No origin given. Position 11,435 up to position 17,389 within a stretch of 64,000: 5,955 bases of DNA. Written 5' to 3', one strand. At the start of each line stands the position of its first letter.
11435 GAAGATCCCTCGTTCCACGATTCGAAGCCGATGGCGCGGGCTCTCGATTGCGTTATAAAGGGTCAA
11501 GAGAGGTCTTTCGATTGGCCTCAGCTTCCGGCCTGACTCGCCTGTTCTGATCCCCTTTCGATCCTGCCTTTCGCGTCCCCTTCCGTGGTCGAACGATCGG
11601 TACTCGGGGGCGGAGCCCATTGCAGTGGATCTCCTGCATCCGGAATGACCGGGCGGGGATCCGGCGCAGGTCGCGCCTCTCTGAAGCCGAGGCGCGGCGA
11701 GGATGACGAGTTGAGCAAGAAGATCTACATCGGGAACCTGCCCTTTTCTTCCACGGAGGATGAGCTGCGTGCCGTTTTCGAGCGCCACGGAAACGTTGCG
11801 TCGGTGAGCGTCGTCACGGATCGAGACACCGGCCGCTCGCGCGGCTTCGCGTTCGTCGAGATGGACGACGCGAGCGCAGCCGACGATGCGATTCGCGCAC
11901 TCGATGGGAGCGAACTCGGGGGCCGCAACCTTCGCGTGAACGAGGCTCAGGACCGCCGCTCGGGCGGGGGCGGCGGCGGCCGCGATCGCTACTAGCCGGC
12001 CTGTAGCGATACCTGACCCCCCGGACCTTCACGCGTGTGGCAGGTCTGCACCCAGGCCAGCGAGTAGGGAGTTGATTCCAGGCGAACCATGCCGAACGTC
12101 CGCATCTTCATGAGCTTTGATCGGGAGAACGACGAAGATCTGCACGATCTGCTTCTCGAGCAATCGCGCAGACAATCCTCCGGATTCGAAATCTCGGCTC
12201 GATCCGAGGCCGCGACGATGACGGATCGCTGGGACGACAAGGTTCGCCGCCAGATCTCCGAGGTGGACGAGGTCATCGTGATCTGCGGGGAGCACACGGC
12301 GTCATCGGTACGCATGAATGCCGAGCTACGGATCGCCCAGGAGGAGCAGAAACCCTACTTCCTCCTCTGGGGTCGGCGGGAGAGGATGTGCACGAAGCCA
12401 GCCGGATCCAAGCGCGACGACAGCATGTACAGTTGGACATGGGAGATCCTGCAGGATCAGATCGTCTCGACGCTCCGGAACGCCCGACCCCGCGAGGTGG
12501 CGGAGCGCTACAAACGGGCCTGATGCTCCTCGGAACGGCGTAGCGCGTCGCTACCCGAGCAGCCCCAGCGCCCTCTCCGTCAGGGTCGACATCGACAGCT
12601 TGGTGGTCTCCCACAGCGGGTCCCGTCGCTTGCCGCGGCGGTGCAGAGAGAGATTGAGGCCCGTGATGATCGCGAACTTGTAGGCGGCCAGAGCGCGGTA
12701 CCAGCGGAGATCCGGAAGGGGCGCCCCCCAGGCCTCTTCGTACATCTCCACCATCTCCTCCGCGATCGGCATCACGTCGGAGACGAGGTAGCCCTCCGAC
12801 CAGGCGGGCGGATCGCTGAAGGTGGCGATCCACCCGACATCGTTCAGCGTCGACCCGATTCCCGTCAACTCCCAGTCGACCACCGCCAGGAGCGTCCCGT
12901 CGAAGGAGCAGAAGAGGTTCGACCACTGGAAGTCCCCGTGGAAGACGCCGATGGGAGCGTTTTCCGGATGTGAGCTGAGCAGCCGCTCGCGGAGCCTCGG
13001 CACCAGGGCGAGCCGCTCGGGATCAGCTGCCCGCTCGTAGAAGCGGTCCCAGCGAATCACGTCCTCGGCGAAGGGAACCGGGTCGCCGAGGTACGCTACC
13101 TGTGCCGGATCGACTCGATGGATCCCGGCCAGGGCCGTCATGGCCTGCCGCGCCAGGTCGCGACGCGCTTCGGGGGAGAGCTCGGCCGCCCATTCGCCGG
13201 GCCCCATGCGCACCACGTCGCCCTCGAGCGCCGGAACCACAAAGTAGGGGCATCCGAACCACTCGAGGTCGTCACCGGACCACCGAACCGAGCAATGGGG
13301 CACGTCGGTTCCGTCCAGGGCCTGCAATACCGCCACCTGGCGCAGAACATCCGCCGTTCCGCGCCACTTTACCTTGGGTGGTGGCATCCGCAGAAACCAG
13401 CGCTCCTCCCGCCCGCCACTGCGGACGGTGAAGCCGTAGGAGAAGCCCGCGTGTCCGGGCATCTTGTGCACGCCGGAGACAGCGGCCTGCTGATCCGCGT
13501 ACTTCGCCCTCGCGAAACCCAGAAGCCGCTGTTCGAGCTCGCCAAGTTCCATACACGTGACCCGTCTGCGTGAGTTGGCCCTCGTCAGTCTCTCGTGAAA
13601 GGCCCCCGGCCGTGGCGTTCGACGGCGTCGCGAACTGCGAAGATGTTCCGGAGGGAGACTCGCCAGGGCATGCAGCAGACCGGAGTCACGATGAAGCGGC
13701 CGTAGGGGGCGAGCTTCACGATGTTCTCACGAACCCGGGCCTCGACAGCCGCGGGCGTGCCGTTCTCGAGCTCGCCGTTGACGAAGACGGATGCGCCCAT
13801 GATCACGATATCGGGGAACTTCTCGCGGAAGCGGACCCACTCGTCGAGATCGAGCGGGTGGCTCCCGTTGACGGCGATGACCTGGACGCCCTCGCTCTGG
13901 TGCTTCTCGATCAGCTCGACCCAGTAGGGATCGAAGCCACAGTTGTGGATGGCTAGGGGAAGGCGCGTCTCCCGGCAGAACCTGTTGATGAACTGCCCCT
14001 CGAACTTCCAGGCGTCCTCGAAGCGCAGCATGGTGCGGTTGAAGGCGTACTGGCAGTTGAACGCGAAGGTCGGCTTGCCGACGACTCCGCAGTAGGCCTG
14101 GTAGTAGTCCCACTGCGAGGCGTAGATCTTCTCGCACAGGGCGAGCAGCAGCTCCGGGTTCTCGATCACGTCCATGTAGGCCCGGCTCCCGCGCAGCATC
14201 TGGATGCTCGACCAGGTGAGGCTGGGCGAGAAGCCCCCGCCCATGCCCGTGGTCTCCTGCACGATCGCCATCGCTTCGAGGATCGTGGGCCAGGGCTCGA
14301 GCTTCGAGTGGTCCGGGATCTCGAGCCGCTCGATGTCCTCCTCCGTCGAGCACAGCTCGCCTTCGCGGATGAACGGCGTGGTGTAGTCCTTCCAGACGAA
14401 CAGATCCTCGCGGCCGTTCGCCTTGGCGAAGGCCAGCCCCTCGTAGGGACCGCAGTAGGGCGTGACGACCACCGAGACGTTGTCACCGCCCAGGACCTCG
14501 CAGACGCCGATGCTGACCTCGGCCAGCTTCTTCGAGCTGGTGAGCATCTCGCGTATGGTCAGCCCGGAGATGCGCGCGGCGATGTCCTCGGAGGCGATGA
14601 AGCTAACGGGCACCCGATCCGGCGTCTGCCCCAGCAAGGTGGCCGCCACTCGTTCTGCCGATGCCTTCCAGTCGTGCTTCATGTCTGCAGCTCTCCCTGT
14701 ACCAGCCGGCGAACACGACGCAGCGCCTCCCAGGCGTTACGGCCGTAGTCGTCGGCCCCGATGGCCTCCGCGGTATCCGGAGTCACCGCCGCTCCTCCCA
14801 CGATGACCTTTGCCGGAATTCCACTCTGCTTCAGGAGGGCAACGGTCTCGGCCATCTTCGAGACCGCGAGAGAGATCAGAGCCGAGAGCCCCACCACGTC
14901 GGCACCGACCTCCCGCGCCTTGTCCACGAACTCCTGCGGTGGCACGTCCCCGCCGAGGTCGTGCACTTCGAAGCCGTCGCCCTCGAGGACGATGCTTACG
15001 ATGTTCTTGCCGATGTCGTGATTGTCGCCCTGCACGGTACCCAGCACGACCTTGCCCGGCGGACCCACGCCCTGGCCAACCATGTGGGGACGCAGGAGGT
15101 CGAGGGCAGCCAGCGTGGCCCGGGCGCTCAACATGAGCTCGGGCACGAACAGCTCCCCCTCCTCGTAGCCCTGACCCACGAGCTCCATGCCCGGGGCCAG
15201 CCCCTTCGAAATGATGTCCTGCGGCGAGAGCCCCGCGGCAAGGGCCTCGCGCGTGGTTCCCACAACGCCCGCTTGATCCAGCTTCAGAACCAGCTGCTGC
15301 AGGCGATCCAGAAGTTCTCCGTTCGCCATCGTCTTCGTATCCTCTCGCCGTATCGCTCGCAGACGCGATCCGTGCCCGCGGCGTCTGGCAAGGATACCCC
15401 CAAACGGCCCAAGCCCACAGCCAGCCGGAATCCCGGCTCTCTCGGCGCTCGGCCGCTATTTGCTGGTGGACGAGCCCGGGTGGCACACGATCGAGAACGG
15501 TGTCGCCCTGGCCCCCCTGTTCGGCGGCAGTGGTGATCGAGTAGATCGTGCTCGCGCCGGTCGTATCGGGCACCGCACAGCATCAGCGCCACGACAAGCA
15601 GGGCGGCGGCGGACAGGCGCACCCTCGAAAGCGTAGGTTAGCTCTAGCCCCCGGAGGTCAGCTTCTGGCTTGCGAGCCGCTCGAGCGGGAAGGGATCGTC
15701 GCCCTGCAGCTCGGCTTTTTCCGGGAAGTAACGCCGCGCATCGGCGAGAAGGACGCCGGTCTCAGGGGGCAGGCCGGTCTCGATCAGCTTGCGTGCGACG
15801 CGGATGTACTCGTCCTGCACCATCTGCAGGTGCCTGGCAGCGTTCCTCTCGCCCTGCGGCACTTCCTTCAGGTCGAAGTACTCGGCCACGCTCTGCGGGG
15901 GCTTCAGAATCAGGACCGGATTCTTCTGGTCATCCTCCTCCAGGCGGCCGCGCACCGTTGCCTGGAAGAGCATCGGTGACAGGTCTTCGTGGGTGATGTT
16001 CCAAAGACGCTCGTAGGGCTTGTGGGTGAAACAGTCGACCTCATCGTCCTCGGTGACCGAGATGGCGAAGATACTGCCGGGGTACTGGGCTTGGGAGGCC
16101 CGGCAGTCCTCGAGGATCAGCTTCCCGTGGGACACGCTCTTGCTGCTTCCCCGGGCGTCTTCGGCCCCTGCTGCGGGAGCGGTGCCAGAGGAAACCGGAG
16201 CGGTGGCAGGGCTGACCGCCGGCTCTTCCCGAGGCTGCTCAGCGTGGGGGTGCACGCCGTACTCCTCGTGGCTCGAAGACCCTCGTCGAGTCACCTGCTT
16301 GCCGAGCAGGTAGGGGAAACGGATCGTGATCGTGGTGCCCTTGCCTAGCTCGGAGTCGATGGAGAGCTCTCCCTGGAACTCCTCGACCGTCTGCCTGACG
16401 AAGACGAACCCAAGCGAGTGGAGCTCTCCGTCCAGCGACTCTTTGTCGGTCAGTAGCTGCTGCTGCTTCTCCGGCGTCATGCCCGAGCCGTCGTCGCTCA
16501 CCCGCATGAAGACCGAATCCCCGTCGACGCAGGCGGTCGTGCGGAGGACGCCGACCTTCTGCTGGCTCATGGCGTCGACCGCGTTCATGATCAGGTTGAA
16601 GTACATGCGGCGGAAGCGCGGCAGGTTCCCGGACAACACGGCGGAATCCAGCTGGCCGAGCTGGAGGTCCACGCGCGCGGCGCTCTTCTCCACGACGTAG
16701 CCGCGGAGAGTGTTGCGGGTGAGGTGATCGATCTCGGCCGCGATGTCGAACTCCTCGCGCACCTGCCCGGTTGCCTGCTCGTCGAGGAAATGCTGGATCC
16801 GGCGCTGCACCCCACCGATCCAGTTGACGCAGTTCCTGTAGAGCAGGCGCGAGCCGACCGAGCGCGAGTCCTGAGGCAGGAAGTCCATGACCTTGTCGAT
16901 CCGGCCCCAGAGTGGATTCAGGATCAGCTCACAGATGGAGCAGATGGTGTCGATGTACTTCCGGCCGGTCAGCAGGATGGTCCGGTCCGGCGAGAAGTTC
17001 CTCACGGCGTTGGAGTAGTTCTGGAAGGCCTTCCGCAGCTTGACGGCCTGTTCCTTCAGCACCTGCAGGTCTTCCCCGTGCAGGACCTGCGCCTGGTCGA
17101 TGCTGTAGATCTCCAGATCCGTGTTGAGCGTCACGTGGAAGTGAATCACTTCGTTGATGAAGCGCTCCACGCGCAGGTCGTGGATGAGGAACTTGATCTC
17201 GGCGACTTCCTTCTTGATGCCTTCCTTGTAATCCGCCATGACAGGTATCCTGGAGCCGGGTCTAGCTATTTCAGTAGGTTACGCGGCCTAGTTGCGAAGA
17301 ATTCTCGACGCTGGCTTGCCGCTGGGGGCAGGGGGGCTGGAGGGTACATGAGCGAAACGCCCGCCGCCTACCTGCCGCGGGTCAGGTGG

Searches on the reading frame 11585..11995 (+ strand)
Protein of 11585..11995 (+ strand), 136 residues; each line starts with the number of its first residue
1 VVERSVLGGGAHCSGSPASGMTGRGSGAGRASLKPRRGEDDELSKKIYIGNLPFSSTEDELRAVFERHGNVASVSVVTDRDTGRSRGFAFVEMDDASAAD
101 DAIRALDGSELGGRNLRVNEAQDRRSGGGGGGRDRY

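Call 24: search_protein_families(library=pfam, proteims=[], proteins=[window:11585-11995:+], max_evalue=0.001)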
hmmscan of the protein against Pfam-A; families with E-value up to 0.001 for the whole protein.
window:11585-11995:+ (136 aa): 3 families
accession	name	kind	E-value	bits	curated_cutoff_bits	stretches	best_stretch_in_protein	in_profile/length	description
PF00076.28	RRM_1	-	3.1e-23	81.9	20.7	1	47-117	1-70/70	RNA recognition motif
PF16842.11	RRM_occluded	-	7.1e-06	26.2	30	1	47-123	4-75/79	Occluded RNA-recognition motif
PF13893.12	RRM_5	-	0.0002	21.5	27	1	56-119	39-97/125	RNA recognition motif. (a.k.a. RRM, RBD, or RNP domain)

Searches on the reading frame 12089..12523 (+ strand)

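Call 25: search_protein_families(library=pfam, proteins=[window:12089-12523:+], max_evalue=0.001)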
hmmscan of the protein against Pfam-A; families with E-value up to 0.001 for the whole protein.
window:12089-12523:+ (144 aa): 2 families
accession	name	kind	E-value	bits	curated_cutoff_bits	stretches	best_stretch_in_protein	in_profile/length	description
PF08937.16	ThsB_TIR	-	2.3e-06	28.4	21.2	1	7-90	1-90/100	Thoeris protein ThsB, TIR-like domain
PF13676.11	TIR_2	-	9e-05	23.4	28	1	6-98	1-92/122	TIR domain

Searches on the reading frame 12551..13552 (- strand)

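Call 25: search_protein_families(library=pfam, proteins=[window:12551-13552:-], max_evalue=0.001)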
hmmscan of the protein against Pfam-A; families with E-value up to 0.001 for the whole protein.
window:12551-13552:- (333 aa): 1 family
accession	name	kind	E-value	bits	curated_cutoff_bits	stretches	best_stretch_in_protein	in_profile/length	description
PF01636.29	APH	-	2.8e-25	89.9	23.2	1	46-286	17-237/239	Phosphotransferase enzyme family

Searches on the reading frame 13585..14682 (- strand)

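Call 25: search_protein_families(library=pfam, proteins=[window:13585-14682:-], max_evalue=0.001)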
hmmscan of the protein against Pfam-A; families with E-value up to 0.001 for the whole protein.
window:13585-14682:- (365 aa): 1 family
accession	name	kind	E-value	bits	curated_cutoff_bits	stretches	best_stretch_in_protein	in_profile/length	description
PF01208.23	URO-D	-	3.5e-22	79.3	23.9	1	9-356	3-345/346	Uroporphyrinogen decarboxylase (URO-D)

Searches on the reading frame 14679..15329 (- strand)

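Call 25: search_protein_families(library=pfam, proteins=[window:14679-15329:-], max_evalue=0.001)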
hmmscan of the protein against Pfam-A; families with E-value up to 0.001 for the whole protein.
window:14679-15329:- (216 aa): 2 families
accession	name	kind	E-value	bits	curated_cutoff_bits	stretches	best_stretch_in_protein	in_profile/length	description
PF02310.24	B12-binding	-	7.1e-27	94.1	32.1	1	92-203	1-120/121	B12 binding domain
PF02607.22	B12-binding_2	-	5.8e-21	74.9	23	1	6-79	1-73/74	B12 binding domain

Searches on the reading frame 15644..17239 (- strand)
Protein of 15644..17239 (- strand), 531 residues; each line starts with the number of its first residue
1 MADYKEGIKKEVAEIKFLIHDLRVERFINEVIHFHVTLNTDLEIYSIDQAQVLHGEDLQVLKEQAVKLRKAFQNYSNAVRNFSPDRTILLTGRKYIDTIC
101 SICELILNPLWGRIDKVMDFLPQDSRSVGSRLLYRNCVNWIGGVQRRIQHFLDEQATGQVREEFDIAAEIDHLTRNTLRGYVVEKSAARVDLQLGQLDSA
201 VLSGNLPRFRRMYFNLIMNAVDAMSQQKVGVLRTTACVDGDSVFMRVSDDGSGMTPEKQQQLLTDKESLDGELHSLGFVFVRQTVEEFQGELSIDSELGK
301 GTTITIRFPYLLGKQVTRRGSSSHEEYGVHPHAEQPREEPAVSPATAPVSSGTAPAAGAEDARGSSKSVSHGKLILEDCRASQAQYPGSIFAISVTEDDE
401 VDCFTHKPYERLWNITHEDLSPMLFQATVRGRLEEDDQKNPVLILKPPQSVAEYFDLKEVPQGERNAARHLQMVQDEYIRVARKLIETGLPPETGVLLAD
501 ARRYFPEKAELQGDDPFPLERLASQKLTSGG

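Call 25: search_protein_families(library=pfam, proteins=[window:15644-17239:-], max_evalue=0.001)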
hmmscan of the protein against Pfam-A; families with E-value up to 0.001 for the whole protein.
window:15644-17239:- (531 aa): 3 families
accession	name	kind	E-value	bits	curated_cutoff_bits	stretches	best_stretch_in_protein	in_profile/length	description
PF02518.31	HATPase_c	-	2.7e-17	63.6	26.4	1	207-310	4-109/111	Histidine kinase-, DNA gyrase B-, and HSP90-like ATPase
PF13581.12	HATPase_c_2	-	0.00036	21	27.4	1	218-307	41-126/127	Histidine kinase-like ATPase domain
PF14501.12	HATPase_c_5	-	0.00038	20.8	22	1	214-297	11-91/102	GHKL domain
